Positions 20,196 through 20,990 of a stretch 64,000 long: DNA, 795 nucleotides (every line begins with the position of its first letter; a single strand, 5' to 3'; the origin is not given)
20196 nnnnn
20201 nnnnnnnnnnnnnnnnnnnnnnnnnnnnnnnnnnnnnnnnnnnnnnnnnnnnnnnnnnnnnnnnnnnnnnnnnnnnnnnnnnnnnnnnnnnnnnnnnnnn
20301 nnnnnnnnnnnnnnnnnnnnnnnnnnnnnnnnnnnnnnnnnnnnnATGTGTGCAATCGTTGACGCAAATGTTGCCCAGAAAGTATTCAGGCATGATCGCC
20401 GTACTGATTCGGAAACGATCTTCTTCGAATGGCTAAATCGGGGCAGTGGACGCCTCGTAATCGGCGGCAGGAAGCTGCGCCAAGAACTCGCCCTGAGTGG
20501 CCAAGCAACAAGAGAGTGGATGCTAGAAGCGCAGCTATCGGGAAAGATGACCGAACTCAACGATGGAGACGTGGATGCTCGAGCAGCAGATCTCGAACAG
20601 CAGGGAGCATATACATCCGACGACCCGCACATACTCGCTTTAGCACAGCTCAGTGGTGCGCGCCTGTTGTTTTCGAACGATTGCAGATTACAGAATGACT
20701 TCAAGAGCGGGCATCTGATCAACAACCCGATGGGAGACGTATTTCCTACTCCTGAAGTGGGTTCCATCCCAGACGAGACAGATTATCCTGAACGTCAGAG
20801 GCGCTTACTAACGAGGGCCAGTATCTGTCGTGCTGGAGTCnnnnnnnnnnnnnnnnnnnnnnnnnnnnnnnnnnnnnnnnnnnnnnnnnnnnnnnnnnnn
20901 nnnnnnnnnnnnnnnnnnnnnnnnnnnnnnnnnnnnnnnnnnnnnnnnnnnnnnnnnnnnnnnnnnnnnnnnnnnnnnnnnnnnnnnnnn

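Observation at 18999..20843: AAA (ABC/OLD-like) ATPase tightly coupled to a PIN-like protein: a candidate two-gene defence module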

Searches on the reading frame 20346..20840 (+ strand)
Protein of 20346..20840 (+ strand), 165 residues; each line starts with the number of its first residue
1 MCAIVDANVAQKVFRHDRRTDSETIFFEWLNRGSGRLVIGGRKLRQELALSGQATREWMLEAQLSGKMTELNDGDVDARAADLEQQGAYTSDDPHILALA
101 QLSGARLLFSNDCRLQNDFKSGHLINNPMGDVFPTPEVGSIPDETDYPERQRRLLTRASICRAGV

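Call 3: search_protein_families(library=pfam, proteins=[window:20346-20840:+], max_evalue=1)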
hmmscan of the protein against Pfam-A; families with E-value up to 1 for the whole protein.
window:20346-20840:+ (165 aa): 1 family
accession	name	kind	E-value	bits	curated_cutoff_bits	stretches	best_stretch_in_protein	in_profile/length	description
PF01850.27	PIN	-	0.039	15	23.6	1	62-115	61-114/120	PIN domain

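Call 4: search_protein_families(library=padloc, proteins=[window:20346-20840:+], max_evalue=1)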
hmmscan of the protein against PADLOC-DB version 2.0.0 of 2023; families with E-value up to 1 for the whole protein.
window:20346-20840:+ (165 aa): 0 families

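Call 5: search_protein_families(library=ncbifam, proteins=[window:20346-20840:+], max_evalue=1)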
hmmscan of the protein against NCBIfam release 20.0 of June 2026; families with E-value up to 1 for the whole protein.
window:20346-20840:+ (165 aa): 0 families

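Call 6: find_homologous_proteins(query=window:20346-20840:+)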
Query window:20346-20840:+ (165 aa): 385 proteins with E <= 0.001 among 467 candidates; the best 120 are listed.
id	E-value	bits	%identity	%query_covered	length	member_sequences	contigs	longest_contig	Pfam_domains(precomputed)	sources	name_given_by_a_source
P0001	1.8e-76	273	77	99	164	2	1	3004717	PF01850.28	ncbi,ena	-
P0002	1.8e-74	267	76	99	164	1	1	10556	-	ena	-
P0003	8.4e-40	154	53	98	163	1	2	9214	PF01850.28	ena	-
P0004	1.2e-38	150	51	98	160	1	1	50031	PF01850.28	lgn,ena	-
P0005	2.0e-38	150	50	98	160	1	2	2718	PF01850.28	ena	-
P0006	2.6e-38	149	51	99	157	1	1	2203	PF01850.28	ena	-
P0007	4.1e-38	149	50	98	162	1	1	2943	PF01850.28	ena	-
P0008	9.0e-38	147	51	98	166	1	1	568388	-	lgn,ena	-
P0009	3.5e-37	146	51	98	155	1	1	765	-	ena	-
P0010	4.4e-37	145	49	98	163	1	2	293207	PF01850.28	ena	-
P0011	6.5e-37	145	52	98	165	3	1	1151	-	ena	-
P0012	8.1e-37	144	49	98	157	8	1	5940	-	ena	-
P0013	1.0e-36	144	49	98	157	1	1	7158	PF01850.28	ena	-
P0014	1.4e-36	144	50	98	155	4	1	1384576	PF01850.28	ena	-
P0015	1.9e-36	143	51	98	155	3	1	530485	-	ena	-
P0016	3.4e-36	142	51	99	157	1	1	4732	PF01850.28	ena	-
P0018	4.3e-36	142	52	98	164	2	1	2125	PF01850.28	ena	-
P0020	5.0e-36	142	49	98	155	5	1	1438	PF01850.28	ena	-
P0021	5.2e-36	142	49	98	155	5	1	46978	PF01850.28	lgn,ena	-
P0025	8.9e-36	141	49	98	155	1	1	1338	PF01850.28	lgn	-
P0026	1.1e-35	141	50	82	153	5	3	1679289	PF01850.28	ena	-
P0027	1.2e-35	141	48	98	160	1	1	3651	PF01850.28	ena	-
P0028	1.2e-35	141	49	98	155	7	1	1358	PF01850.28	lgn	-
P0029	1.3e-35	140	49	98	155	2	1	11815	PF01850.28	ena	-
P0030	1.5e-35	140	49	98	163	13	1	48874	PF01850.28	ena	-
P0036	2.5e-35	140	49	98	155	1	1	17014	PF01850.28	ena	-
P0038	2.9e-35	139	48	98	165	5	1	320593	PF01850.28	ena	-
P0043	7.1e-35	138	48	100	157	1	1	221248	PF01850.28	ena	-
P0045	8.9e-35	138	47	98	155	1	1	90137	PF01850.28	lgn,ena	-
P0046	1.0e-34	138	49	98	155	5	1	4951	PF01850.28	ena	-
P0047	1.2e-34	137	48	98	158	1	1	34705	PF01850.28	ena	-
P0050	1.6e-34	137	50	82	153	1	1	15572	PF01850.28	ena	-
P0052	1.9e-34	137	48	98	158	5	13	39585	PF01850.28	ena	-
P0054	2.3e-34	136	48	98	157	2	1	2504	PF01850.28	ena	-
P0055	2.5e-34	136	46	98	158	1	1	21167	PF01850.28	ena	-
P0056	2.8e-34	136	48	98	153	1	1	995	PF01850.28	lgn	-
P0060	4.4e-34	135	48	98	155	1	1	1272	PF01850.28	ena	-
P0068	7.7e-34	135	48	98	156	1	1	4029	PF01850.28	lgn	-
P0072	1.1e-33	134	44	99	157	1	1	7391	PF01850.28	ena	-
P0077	1.7e-33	134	46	98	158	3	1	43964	PF01850.28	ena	-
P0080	2.4e-33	133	48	99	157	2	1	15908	PF01850.28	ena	-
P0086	4.3e-33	132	46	98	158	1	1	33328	PF01850.28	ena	-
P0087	4.5e-33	132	48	99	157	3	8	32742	PF01850.28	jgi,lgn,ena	-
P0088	4.5e-33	132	46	98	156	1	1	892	PF01850.28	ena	-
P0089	5.0e-33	132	50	98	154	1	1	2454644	PF01850.28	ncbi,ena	-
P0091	6.4e-33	132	47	99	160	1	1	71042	PF01850.28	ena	-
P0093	7.1e-33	132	53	82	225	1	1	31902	PF01850.28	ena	-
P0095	8.4e-33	131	46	98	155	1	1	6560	PF01850.28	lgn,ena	-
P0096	8.9e-33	131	44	99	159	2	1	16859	PF01850.28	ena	-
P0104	1.7e-32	130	47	95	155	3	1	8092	PF01850.28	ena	-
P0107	1.7e-32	130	47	98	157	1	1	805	PF01850.28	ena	-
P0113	2.9e-32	130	47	98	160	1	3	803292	PF01850.28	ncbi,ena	-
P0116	3.3e-32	129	46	98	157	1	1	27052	PF01850.28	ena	-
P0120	5.0e-32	129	46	98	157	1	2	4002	PF01850.28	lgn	-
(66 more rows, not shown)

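Call 7: search_protein_families(library=phrogs, proteins=[window:20346-20840:+], max_evalue=1)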
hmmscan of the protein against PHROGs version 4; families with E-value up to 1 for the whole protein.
window:20346-20840:+ (165 aa): 0 families

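Call 9: find_encoding_contigs(protein=P0001, flank=8000, max_places=3)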
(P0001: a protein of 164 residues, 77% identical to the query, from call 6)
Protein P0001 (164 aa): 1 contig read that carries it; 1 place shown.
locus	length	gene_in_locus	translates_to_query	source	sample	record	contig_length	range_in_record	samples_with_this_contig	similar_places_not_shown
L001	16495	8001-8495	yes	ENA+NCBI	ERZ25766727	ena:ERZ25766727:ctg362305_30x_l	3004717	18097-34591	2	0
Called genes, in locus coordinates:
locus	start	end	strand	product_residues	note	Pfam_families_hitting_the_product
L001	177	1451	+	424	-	PF02195:ParB_N, PF01555:N6_N4_Mtase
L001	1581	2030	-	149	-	-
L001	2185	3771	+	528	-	-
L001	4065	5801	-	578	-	PF03235:GmrSD_N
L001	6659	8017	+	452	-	PF13175:AAA_15, PF13476:AAA_23 (weak), PF13304:AAA_21, PF13175:AAA_15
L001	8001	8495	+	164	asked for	PF01850:PIN (faint)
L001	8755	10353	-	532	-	-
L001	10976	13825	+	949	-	PF07669:Eco57I (weak)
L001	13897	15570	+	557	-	-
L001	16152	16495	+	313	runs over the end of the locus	PF02899:Phage_int_SAM_1 (weak), PF13495:Phage_int_SAM_4 (faint), PF00589:Phage_integrase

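Call 10: find_related_loci(query=A1, collection=genome_contigs, flank=8000)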
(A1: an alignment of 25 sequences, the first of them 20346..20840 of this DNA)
Query A1 (165 aa) in genome_contigs; peptide patterns used: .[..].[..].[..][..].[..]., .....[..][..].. (x = any residue, [..] = any of these).
599 stretches matched a pattern (row limit reached: there are more); 549 encode a relative of the query (tblastn E <= 1e-3); the best 80 are kept; 80 distinct loci.
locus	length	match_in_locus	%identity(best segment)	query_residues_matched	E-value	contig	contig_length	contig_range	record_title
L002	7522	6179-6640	50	1-162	2e-43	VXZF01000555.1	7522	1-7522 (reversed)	MAG: Gemmatimonadetes bacterium isolate SB0670_bin_29 NODE_4551_length_7522_cov_6.496987, whole genome shotgun sequence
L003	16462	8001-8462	49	1-162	9e-43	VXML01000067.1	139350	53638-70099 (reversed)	MAG: Gemmatimonadetes bacterium isolate SB0661_bin_36 NODE_146_length_139350_cov_81.158943, whole genome shotgun sequenc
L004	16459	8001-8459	50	1-161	9e-43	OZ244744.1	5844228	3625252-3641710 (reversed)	MAG: Candidatus Latescibacterota bacterium isolate aa5cf8e5-2ee9-4ccc-9d1f-80a1aaad70af genome assembly, chromosome: 1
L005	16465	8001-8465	47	1-163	4e-43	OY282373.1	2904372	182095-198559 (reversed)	MAG: uncultured Nitrospirales bacterium genome assembly, chromosome: 1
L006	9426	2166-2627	49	1-162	2e-42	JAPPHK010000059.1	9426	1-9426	MAG: Nitrospinota bacterium isolate RHO1_bin_79 NODE_9304_length_9426_cov_9.921246, whole genome shotgun sequence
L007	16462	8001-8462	49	1-162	2e-42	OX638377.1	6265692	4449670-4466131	MAG: uncultured Latescibacteria bacterium isolate 96736c8f-e424-4c7a-a7cc-5c0d8e7e2df7 genome assembly, chromosome: 1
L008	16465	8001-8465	48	1-163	3e-42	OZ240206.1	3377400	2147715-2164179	MAG: Dehalococcoidia bacterium isolate 2e453fae-0281-4c22-a0b3-57af5dde5db4 genome assembly, chromosome: 1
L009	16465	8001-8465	47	1-163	5e-42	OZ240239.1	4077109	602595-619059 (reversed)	MAG: Candidatus Latescibacterota bacterium isolate 9476a452-a56b-4094-aa10-7e41c1f40ab4 genome assembly, chromosome: 1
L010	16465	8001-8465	47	1-163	9e-42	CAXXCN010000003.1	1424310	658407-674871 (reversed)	MAG: Dehalococcoidia bacterium isolate e66569de-989e-459c-8942-bbbb2819a0b0 genome assembly, contig: contig_3, whole gen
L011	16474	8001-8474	48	1-161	7e-42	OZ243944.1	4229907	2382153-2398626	MAG: Chloroflexota bacterium isolate c2a6a117-7fdc-414d-9db2-dee508dba2e6 genome assembly, chromosome: 1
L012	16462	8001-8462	48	1-162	1e-41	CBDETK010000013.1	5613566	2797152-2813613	MAG: Candidatus Latescibacterota bacterium isolate f082a9f0-9724-465d-94e5-cd8c9e52f731 genome assembly, contig: contig_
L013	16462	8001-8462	46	1-162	6e-41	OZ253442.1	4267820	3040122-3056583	MAG: bacterium isolate e26f613c-7608-46b1-ae07-a2f8df169297 genome assembly, chromosome: 1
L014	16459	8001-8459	47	1-161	2e-41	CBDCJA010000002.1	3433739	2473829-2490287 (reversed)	MAG: Dehalococcoidia bacterium isolate 74759a26-e43e-47b4-bd7b-8cfaae66933d genome assembly, contig: contig_2, whole gen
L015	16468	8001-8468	48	1-164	1e-40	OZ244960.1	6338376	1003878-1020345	MAG: Candidatus Latescibacterota bacterium isolate 84ceb019-2832-410a-8319-f59b3e32517b genome assembly, chromosome: 1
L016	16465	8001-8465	47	1-163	9e-41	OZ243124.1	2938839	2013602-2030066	MAG: Nitrospirales bacterium isolate 0e0ef677-6dc8-49ba-883f-7fd47c8f42f7 genome assembly, chromosome: 1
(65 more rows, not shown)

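Call 17: predict_structure(alignment_id=A1)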
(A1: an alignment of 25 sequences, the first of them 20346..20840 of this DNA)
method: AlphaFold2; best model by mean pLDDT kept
length: 165 residues; sequences in the alignment: 25
mean_pLDDT: 75.8   pTM: 0.70
mean pLDDT of the five models: 75.8, 69.0, 68.8, 64.5, 54.7
residues with pLDDT >= 90: 34; 70-90: 86; 50-70: 25; < 50: 20
segments of 3 or more residues with pLDDT < 50: 140-147, 157-165
pLDDT, mean of each block of 10 residues (from residue 1): 80 69 75 78 82 82 86 93 93 91 86 89 73 59 48 48 34
secondary structure, 60 per line:
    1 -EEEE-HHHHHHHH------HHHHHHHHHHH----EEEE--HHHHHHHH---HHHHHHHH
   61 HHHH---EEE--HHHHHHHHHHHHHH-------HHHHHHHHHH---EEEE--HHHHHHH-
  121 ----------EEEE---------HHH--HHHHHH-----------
elements in order: E2-5 H7-14 H21-31 E36-39 H42-49 H53-64 E68-70 H73-86 H94-103 E107-110 H113-119 E131-134 H149-154

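Call 20: fold_search(model_id=the predicted structure, library=pdb)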
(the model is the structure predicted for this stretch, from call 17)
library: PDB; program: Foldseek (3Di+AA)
matches with E <= 10: 668; with E <= 0.001: 1
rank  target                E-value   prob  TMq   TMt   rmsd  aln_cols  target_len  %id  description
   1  3zvk_B                6.9e-04  1.00  0.45  0.52   5.5       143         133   15  Crystal structure of VapBC2 from Rickettsia felis bound to a DNA fragment from their promoter (released 2011-12-14)
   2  1w8i                  1.1e-03  1.00  0.51  0.53   3.9       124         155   19  The Structure of gene product af1683 from Archaeoglobus fulgidus. (released 2004-11-16)
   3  7by2_B                1.4e-03  1.00  0.47  0.61   5.1       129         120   18  Toxin-antitoxin complex from Klebsiella pneumoniae (released 2021-04-28)
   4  3zvk_C                1.5e-03  1.00  0.46  0.55   5.2       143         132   15  Crystal structure of VapBC2 from Rickettsia felis bound to a DNA fragment from their promoter (released 2011-12-14)
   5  7by3_B                2.7e-03  1.00  0.48  0.61   4.8       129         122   18  Toxin-antitoxin complex from klebsiella pneumoniae (released 2021-04-28)
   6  3zvk_A                2.9e-03  1.00  0.46  0.54   5.4       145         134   14  Crystal structure of VapBC2 from Rickettsia felis bound to a DNA fragment from their promoter (released 2011-12-14)
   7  6nkl_A                3.3e-03  0.98  0.39  0.46   5.5       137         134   15  2.2 A resolution structure of VapBC-1 from nontypeable Haemophilus influenzae (released 2019-04-10)
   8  6sd6_D                3.7e-03  1.00  0.48  0.56   4.8       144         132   19  Structure of VapBC from Shigella sonnei (released 2020-08-26)
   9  3h87_A                3.7e-03  0.99  0.43  0.50   5.0       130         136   22  Rv0301 Rv0300 Toxin Antitoxin Complex from Mycobacterium tuberculosis (released 2009-05-05)
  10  2h1c_A                3.7e-03  0.95  0.36  0.41   6.3       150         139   17  Crystal Structure of FitAcB from Neisseria gonorrhoeae (released 2006-09-26)
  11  2bsq_B                4.2e-03  0.92  0.34  0.38   6.6       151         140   15  FitAB bound to DNA (released 2006-08-24)
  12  5ecw_A                5.4e-03  0.99  0.47  0.56   4.9       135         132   18  Structure of the Shigella flexneri VapC mutant D7A (released 2016-02-17)
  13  5h4g_B                9.0e-03  1.00  0.50  0.57   4.5       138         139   14  Structure of PIN-domain protein (VapC4 toxin) from Pyrococcus horikoshii determined at 1.77 A resolution (released 2016-11-23)
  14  2fe1                  1.0e-02  0.99  0.48  0.57   4.8       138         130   17  Crystal Structure of PAE0151 from Pyrobaculum aerophilum (released 2005-12-27)
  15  7vwo_A                1.6e-02  0.97  0.42  0.48   5.3       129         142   18  TA complex from Mycobacterium tuberculosis (released 2022-11-16)
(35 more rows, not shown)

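Call 41: search_protein_families(library=padloc, proteins=[L005:615-3902:+, L005:4644-5933:+, L005:5776-6600:+, L005:6607-7989:+, L005:8001-8465:+, L005:8456-9577:+, L005:9547-10206:+, L005:10249-13059:+, L005:13447-14910:+], max_evalue=0.00001)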
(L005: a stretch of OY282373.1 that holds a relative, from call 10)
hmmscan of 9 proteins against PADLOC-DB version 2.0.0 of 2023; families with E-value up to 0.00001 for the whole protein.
L005:615-3902:+ (1096 aa): 10 families
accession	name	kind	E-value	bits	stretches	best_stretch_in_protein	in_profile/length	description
PDLC00661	HmaB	-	2.1e-115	384.7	3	519-834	476-798/973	DNA-adenine methylase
PDLC00660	HmaB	-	1.6e-113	378.5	3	520-835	476-799/967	DNA-adenine methylase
PDLC03233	MTase_II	-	1e-44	151.3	2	481-764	351-643/731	Type II methyltransferase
PDLC02189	DUF1156_MTase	-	1.4e-39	134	2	484-768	435-682/944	-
PDLC03352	MTase_II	-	2.1e-34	116.6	3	516-646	457-598/1023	Type II methyltransferase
PDLC03314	MTase_II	-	3e-20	69.9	2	179-225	158-203/944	Type II methyltransferase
PDLC03319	MTase_II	-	1.1e-07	29.1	0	598-642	276-320/503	Type II methyltransferase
PDLC03367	MTase_II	-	6.6e-07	26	0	188-226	44-82/633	Type II methyltransferase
PDLC03380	MTase_II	-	5.1e-06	23.9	0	587-640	236-289/393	Type II methyltransferase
PDLC03364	MTase_II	-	9.4e-06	22.8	0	184-241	57-114/380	Type II methyltransferase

L005:4644-5933:+ (430 aa): 41 families (the best 25 are shown)
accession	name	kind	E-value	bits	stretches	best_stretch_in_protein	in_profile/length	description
PDLC04182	HEC-01A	-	6.3e-183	606.3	1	1-429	1-402/406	-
PDLC04144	HEC-01B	-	7.3e-92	306.5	1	3-426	2-388/395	-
PDLC04178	HEC-01A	-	2.3e-43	146.7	1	32-427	27-380/399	-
PDLC04183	HEC-01A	-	2.7e-43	146.6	1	10-427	11-398/402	-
PDLC02980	AriA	-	6.1e-39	132.8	1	35-379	1-304/304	-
PDLC04176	HEC-01A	-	1.1e-36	125.1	1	4-430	3-368/371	-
PDLC04184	HEC-01A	-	2.9e-34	116.9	2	186-386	186-399/464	-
PDLC04175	HEC-01A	-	1.4e-33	114.4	2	241-427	177-358/363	-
PDLC04177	HEC-01A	-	2.7e-32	110.3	1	31-423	24-384/393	-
PDLC04181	HEC-01A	-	9.1e-30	101.7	2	235-391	222-357/434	-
PDLC04180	HEC-01A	-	2.8e-29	100.5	1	35-418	24-362/382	-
PDLC02335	AbiLi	-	9.4e-25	85.3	1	7-399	53-259/326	AbiLi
PDLC04135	mad3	-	6.4e-24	83.2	1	4-399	2-347/374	mads_3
PDLC04179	HEC-01A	-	2.3e-23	81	1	241-399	270-426/459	-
PDLC04389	PDC-M07A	-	1.3e-22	78.4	2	242-385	220-378/443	-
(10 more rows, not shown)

L005:5776-6600:+ (275 aa): 8 families
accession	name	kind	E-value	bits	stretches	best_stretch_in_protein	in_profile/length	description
PDLC04205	HEC-01B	-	4.8e-91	302.2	1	56-270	1-211/213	-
PDLC04206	HEC-01B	-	1.6e-64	215.7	1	57-269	2-213/219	-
PDLC04202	HEC-01B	-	1.2e-42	144.3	1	57-272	2-201/204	-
PDLC04204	HEC-01B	-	5.9e-28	96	1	56-220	1-164/174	-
PDLC04203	HEC-01B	-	8.6e-21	72.9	1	59-226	4-165/176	-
PDLC04143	HEC-01A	-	7.8e-14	49.7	1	128-272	49-184/190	-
PDLC04194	HEC-01B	-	1.3e-10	39.4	1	131-190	53-109/204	-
PDLC04193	HEC-01B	-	4.1e-07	28.1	1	129-189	46-103/195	-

L005:6607-7989:+ (461 aa): 72 families (the best 25 are shown)
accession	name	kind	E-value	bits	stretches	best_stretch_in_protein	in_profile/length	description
PDLC03878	NsnB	-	1.1e-46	158.3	1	1-444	2-330/345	-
PDLC04148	HEC-03B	-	8.4e-30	102.2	1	272-452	265-440/458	-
PDLC04707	PDC-M55A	-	1.2e-29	101.6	2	324-445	273-398/421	-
PDLC02979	AriA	-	2.3e-22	78.3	2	2-47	4-49/373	-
PDLC02980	AriA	-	5.8e-19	67.2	1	326-395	234-304/304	-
PDLC04177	HEC-01A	-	1.7e-14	51.7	1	333-397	280-343/393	-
PDLC04175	HEC-01A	-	6.5e-14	49.7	1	338-399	257-317/363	-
PDLC00094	GajA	-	4.8e-13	46.4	1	3-63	5-62/569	AAA ATPase domain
PDLC04178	HEC-01A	-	1.5e-12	45.3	0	3-44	11-51/399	-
PDLC04135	mad3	-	1.8e-12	45.5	0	3-157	4-137/374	mads_3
PDLC00096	GajA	-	3.7e-12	43.7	0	2-45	4-48/630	AAA ATPase domain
PDLC00067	GajA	-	4.2e-12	43.3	0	350-393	305-345/604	AAA ATPase domain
PDLC02358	Old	-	5.6e-12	43.2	1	2-45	5-47/578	Old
PDLC04183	HEC-01A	-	1e-11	42.5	1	3-78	7-77/402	-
PDLC00310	PtuA1|PtuA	-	1.7e-11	41.9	1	1-45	3-48/443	AAA ATPase domain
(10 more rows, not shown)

L005:8001-8465:+ (155 aa): 0 families

L005:8456-9577:+ (374 aa): 88 families (the best 25 are shown)
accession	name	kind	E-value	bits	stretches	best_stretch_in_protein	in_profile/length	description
PDLC04175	HEC-01A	-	1.9e-120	400.2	1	4-374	5-362/363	-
PDLC04174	HEC-01A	-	2.4e-76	254.5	1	103-374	3-262/264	-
PDLC04177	HEC-01A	-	3e-51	172.7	1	2-372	2-390/393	-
PDLC04176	HEC-01A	-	1.3e-43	147.8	1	5-372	3-367/371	-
PDLC04178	HEC-01A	-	4.5e-43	145.8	1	4-370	8-380/399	-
PDLC04182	HEC-01A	-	3.2e-38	129.7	2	188-371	214-401/406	-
PDLC04183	HEC-01A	-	6.8e-33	112.3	2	183-372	207-400/402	-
PDLC04144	HEC-01B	-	1.4e-30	104.8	2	157-372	177-391/395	-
PDLC02980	AriA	-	4e-26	90.7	1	27-325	1-304/304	-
PDLC04135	mad3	-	4.9e-26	90.1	1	7-368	4-372/374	mads_3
PDLC04179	HEC-01A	-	4.6e-25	86.6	2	186-374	266-455/459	-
PDLC04184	HEC-01A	-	1.4e-23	81.6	2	185-311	235-366/464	-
PDLC04391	PDC-M07A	-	6.4e-22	76.1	2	190-369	207-400/412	-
PDLC04393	PDC-M07A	-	9e-22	75.6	2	189-370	215-405/435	-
PDLC04389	PDC-M07A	-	2.2e-21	74.4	2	190-370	219-423/443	-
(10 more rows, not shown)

L005:9547-10206:+ (220 aa): 5 families
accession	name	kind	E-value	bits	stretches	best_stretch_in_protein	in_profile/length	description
PDLC04188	HEC-01B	-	9.7e-63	209.9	1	6-217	7-227/230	-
PDLC04186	HEC-01B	-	2.1e-37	126.8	1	53-219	24-195/196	-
PDLC04190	HEC-01B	-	4.3e-27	93.5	1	11-170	1-168/168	-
PDLC04187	HEC-01B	-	8.5e-21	73.1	1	112-215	54-165/166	-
PDLC04189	HEC-01B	-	2.4e-14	51.7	1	16-212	6-220/223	-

L005:10249-13059:+ (937 aa): 2 families
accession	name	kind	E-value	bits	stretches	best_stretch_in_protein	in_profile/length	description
PDLC00662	HmaC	-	1.7e-93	312.5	1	1-854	1-840/941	AAA+ ATPase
PDLC02192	DUF499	-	5.3e-17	58.9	1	45-515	34-483/1022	-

L005:13447-14910:+ (488 aa): 0 families
